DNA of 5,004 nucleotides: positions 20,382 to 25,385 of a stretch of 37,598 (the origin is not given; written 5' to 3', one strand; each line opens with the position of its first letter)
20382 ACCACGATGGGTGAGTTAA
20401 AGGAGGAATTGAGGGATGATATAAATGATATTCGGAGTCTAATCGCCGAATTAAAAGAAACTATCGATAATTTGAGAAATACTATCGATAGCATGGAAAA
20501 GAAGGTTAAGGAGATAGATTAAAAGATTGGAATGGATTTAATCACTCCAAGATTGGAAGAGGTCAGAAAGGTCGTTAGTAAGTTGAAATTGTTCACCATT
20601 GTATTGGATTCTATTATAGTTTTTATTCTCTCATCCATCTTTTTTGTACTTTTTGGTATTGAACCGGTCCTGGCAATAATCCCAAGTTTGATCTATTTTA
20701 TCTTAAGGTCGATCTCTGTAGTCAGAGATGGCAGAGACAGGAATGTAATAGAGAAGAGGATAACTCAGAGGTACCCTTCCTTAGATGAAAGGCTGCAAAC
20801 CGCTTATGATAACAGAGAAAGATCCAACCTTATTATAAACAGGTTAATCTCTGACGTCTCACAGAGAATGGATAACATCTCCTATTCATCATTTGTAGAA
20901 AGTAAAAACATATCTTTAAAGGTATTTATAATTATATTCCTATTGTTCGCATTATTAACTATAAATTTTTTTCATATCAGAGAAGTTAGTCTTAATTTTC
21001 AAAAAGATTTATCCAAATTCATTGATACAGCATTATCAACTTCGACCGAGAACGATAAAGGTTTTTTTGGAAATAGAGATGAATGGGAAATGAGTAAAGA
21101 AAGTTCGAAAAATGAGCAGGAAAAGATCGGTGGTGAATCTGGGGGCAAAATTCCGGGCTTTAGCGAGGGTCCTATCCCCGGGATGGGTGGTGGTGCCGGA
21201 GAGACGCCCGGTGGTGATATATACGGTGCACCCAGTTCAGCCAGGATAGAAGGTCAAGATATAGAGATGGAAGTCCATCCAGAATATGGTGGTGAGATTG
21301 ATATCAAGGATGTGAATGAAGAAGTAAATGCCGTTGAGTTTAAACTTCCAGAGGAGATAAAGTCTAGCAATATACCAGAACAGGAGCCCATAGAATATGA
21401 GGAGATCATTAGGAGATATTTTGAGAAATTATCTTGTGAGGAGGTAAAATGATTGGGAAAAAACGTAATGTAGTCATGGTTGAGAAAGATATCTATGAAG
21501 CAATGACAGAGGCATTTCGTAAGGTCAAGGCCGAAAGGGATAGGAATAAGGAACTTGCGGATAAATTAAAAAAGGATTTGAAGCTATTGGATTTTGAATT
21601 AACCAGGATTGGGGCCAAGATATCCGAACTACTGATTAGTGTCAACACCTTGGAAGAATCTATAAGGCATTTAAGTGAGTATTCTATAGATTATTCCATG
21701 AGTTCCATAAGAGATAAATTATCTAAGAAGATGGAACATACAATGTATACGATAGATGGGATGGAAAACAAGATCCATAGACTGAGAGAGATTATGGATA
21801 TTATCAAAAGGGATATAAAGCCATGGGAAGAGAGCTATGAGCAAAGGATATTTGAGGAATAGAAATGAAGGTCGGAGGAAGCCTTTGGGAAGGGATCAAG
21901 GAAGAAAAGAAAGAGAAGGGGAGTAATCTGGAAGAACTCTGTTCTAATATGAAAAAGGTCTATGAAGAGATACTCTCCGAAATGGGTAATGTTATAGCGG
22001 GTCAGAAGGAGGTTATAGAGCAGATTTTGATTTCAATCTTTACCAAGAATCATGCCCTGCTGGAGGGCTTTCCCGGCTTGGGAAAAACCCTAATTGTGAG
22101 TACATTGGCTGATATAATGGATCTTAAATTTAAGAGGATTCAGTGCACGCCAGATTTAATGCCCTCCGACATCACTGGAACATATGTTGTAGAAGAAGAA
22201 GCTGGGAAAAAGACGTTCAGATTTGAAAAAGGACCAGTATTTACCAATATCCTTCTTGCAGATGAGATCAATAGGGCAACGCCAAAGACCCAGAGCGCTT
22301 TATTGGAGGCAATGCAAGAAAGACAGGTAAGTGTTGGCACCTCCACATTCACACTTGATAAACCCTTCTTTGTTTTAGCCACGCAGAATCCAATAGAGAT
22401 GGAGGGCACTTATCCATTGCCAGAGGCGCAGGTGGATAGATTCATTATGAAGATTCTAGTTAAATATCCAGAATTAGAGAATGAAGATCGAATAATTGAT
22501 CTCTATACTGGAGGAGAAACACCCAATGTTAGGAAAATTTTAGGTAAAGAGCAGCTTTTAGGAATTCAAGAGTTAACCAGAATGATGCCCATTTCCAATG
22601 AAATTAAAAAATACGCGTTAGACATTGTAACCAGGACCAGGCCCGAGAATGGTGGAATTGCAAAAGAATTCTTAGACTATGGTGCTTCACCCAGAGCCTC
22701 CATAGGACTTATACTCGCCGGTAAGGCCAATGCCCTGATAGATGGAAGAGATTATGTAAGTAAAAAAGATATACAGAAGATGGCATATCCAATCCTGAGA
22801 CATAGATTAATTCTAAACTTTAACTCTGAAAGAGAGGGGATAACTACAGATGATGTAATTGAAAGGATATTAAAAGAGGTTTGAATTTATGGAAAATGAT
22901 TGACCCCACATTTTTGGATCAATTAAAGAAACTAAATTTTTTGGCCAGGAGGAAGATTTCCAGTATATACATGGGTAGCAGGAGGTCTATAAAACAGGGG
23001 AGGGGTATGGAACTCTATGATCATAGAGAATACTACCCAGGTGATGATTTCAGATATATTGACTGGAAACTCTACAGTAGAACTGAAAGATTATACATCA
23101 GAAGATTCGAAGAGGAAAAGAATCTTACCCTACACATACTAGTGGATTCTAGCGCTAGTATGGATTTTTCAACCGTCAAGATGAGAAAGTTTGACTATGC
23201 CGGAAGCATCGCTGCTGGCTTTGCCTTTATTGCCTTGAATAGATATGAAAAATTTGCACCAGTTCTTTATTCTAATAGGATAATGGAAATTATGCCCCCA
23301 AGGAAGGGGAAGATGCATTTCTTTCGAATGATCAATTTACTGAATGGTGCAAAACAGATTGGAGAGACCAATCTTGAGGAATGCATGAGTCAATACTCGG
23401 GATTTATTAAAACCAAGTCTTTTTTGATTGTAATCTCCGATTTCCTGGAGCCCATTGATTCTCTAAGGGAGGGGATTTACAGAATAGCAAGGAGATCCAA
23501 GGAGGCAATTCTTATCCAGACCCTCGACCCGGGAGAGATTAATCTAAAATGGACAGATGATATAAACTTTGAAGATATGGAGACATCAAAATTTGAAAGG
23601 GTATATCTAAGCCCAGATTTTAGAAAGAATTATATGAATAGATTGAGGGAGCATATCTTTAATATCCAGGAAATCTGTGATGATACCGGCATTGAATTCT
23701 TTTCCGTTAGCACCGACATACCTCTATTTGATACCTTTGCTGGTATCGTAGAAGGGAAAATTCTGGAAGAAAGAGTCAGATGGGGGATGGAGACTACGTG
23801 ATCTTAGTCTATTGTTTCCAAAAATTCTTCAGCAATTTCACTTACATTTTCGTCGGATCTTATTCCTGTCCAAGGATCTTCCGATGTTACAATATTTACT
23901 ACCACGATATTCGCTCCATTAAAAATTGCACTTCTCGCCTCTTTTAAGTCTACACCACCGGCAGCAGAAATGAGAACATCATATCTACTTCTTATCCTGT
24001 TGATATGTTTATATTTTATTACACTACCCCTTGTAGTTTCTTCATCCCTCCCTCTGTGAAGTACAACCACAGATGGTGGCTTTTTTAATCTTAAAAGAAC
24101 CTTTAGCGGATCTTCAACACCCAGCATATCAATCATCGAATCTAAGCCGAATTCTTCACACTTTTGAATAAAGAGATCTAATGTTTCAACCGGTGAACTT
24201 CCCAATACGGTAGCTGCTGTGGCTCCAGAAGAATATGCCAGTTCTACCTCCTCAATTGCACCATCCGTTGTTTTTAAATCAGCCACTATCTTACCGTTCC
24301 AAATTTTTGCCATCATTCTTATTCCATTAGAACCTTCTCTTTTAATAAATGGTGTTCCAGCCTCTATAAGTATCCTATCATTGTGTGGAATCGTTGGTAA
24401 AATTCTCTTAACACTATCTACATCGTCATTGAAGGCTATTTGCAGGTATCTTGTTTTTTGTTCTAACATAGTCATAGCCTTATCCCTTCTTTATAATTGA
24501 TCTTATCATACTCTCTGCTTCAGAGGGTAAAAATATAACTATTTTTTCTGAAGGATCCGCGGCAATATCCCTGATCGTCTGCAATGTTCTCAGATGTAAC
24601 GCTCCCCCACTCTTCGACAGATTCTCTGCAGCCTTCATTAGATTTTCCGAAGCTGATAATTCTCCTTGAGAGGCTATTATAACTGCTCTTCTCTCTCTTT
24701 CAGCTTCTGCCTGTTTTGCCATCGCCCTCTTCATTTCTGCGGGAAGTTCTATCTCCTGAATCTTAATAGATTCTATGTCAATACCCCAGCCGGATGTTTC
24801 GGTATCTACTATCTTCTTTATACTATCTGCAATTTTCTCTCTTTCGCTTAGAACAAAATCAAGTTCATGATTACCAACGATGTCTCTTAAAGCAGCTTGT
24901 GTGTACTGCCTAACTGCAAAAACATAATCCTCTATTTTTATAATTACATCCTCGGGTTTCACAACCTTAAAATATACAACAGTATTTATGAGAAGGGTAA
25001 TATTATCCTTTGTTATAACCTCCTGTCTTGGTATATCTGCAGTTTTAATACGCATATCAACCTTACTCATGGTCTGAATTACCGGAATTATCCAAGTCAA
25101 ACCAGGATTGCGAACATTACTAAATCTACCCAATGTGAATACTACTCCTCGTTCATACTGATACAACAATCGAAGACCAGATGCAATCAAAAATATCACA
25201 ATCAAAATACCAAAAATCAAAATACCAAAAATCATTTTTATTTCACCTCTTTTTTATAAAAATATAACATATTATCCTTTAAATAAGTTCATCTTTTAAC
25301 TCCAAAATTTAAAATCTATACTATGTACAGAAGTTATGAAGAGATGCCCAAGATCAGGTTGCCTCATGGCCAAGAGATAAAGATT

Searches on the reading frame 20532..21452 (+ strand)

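Call 74: search_protein_families(library=pfam, proteins=[window:20532-21452:+], max_evalue=0.0001)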
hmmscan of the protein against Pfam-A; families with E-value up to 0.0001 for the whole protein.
window:20532-21452:+ (306 aa): 1 family
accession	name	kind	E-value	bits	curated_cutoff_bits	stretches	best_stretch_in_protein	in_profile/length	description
PF24334.1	DUF7502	-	2.1e-13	50.7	27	1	70-205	94-233/281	Family of unknown function (DUF7502)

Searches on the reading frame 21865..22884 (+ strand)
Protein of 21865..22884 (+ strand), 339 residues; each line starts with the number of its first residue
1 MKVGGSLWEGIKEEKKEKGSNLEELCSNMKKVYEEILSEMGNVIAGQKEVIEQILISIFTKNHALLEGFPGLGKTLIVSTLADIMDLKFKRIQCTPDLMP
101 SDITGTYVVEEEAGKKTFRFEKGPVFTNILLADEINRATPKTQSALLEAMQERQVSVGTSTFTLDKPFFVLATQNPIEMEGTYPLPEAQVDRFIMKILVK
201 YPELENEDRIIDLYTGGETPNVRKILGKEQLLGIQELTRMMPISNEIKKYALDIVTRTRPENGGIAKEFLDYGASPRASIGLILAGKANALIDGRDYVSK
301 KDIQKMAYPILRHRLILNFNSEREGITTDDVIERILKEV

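Call 74: search_protein_families(library=pfam, proteins=[window:21865-22884:+], max_evalue=0.0001)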
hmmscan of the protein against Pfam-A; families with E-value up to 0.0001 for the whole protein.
window:21865-22884:+ (339 aa): 7 families
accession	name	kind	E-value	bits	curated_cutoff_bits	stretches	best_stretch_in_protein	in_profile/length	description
PF07726.17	AAA_3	-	1.3e-63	213.2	27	1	63-195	1-131/131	ATPase family associated with various cellular activities (AAA)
PF17863.7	AAA_lid_2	-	4.3e-20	71.7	22.7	1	266-335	5-74/74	AAA lid domain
PF07728.20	AAA_5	-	1.1e-14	55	22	1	64-193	2-139/139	AAA domain (dynein-related subfamily)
PF20030.5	bpMoxR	-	1.1e-09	38.1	27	1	34-221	4-185/205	MoxR domain in the MoxR-vWA-beta-propeller ternary systems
PF00004.35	AAA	-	1.1e-08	36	21.2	1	65-177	2-112/131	ATPase family associated with various cellular activities (AAA)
PF05496.18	RuvB_N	-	7.1e-06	26.3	27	0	60-157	32-115/159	Holliday junction DNA helicase RuvB P-loop domain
PF00493.29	MCM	-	2.8e-05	23.8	23.3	0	46-178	43-175/224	MCM P-loop domain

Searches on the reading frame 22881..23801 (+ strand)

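Call 74: search_protein_families(library=pfam, proteins=[window:22881-23801:+], max_evalue=0.0001)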
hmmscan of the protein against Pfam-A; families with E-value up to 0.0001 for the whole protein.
window:22881-23801:+ (306 aa): 2 families
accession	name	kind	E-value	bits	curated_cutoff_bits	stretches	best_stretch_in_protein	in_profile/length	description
PF01882.25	DUF58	-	5.6e-45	153.6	23.4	1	47-258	1-213/216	Protein of unknown function DUF58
PF13519.12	VWA_2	-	7.7e-06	26.9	27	1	86-188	3-106/107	von Willebrand factor type A domain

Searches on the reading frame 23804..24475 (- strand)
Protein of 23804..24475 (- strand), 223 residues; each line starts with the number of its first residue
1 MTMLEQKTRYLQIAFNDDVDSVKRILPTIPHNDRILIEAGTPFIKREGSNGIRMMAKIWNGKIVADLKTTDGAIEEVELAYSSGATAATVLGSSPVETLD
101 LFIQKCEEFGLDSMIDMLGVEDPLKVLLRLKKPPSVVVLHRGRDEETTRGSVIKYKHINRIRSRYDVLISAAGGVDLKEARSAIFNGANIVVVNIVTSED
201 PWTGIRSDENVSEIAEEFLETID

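Call 95: search_protein_families(library=ncbifam, proteins=[window:23804-24475:-], max_evalue=0.00001)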
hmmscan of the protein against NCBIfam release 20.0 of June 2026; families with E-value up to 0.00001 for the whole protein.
window:23804-24475:- (223 aa): 6 families
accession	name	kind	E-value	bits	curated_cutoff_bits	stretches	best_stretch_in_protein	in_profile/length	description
NF009833.0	PRK13307.1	equivalog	2.7e-44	151.6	274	1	8-202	172-369/392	bifunctional 5,6,7,8-tetrahydromethanopterin hydro-lyase/3-hexulose-6-phosphate synthase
NF005442.0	PRK07028.1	equivalog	7.2e-27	94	593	1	36-203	32-201/430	bifunctional hexulose-6-phosphate synthase/ribonuclease regulator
TIGR03128.2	RuMP_HxlA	equivalog_domain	2.5e-26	92.7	200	1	36-196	26-189/205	3-hexulose-6-phosphate synthase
NF041755.1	RuMP_HxlAB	equivalog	1.2e-23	83.7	500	1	11-194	6-190/391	bifunctional 3-hexulose-6-phosphate synthase/6-phospho-3-hexuloisomerase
NF009832.1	PRK13306.1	subfamily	5.7e-10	39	250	1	36-192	30-186/215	3-dehydro-L-gulonate-6-phosphate decarboxylase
NF009831.0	PRK13305.1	equivalog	2.6e-07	30.2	294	1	33-176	28-173/220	3-keto-L-gulonate-6-phosphate decarboxylase UlaD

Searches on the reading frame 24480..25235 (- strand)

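Call 95: search_protein_families(library=ncbifam, proteins=[window:24480-25235:-], max_evalue=0.00001)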
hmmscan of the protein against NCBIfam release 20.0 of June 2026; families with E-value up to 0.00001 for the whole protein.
window:24480-25235:- (251 aa): 4 families
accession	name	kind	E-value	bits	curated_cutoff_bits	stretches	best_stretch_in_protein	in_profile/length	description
TIGR01933.1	hflK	equivalog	7.7e-22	78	159.4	1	25-187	5-170/261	FtsH protease activity modulator HflK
NF008181.0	PRK10930.1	equivalog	1.5e-15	57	660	1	9-187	85-265/419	FtsH protease activity modulator HflK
TIGR01932.1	hflC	equivalog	6.3e-11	41.7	134.4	1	6-128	6-139/318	protease modulator HflC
NF008259.0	PRK11029.1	equivalog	1.5e-10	40.6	427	1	6-91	5-97/334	protease modulator HflC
